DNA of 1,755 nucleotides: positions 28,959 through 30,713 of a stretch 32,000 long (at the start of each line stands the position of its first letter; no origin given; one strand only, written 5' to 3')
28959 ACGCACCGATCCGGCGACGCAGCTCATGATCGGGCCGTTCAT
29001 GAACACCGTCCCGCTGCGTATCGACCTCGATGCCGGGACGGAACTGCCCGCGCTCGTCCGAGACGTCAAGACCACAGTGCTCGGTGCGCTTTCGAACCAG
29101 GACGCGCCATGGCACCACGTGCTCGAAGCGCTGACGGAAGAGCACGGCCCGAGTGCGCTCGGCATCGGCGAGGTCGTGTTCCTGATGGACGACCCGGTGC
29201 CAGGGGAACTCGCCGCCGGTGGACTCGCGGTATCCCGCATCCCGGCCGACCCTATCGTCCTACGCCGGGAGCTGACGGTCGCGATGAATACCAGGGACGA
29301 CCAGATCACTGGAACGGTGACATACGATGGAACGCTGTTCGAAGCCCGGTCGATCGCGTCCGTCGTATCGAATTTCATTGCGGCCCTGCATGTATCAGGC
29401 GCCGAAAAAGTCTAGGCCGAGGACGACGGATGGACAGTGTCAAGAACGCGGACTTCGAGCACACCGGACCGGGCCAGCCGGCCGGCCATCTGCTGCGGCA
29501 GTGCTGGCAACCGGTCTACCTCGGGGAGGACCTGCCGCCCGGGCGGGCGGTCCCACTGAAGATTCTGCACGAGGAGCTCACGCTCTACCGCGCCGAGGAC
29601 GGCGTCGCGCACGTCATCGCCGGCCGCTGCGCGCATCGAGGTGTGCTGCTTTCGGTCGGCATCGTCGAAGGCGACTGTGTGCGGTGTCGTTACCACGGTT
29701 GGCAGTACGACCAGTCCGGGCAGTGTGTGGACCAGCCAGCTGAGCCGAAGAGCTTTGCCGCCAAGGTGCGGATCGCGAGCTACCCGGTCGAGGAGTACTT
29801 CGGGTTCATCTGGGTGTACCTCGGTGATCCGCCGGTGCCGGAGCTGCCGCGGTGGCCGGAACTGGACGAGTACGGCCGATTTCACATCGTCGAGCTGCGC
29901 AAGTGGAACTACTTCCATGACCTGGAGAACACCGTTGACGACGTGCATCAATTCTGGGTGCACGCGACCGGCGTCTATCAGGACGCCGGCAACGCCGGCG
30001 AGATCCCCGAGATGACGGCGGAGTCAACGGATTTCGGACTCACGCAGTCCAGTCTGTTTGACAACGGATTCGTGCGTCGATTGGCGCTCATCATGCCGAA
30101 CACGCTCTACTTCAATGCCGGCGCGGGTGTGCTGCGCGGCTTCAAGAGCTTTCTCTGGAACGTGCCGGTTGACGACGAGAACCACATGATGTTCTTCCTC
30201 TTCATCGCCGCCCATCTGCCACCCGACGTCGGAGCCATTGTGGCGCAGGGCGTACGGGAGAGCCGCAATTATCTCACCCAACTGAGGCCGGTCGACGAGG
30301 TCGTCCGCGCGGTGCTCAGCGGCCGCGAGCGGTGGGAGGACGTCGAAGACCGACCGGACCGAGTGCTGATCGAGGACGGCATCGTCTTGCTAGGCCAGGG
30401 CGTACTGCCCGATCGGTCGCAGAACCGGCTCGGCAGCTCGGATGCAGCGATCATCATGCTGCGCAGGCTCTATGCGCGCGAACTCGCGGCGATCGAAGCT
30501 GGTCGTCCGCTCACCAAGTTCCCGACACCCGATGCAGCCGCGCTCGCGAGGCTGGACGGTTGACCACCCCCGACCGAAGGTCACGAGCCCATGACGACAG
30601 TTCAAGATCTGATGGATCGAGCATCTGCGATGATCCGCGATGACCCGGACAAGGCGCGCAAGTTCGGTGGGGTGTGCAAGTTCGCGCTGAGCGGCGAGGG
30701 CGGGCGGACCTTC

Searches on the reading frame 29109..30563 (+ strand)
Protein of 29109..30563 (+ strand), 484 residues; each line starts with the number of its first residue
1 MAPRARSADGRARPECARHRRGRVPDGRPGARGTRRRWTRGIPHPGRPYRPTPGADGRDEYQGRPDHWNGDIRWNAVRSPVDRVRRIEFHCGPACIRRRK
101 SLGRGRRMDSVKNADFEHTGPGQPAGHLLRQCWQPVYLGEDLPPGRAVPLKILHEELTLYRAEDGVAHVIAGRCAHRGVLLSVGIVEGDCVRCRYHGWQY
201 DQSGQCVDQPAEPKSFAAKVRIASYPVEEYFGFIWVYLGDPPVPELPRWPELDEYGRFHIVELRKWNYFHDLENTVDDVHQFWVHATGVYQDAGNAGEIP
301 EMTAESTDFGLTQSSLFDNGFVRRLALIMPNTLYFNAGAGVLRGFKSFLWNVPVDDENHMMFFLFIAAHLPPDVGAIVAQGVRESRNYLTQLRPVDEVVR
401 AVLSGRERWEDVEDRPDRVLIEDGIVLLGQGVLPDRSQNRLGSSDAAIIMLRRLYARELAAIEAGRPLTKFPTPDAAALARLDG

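Call 8: search_protein_families(library=pfam, proteins=[window:29109-30563:+], max_evalue=0.001)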
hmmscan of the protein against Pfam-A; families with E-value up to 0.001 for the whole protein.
window:29109-30563:+ (484 aa): 1 family
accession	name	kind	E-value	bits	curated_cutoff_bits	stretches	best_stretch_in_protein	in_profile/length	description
PF00355.32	Rieske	-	2e-20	72.9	20.3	1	133-225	2-87/88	Rieske [2Fe-2S] domain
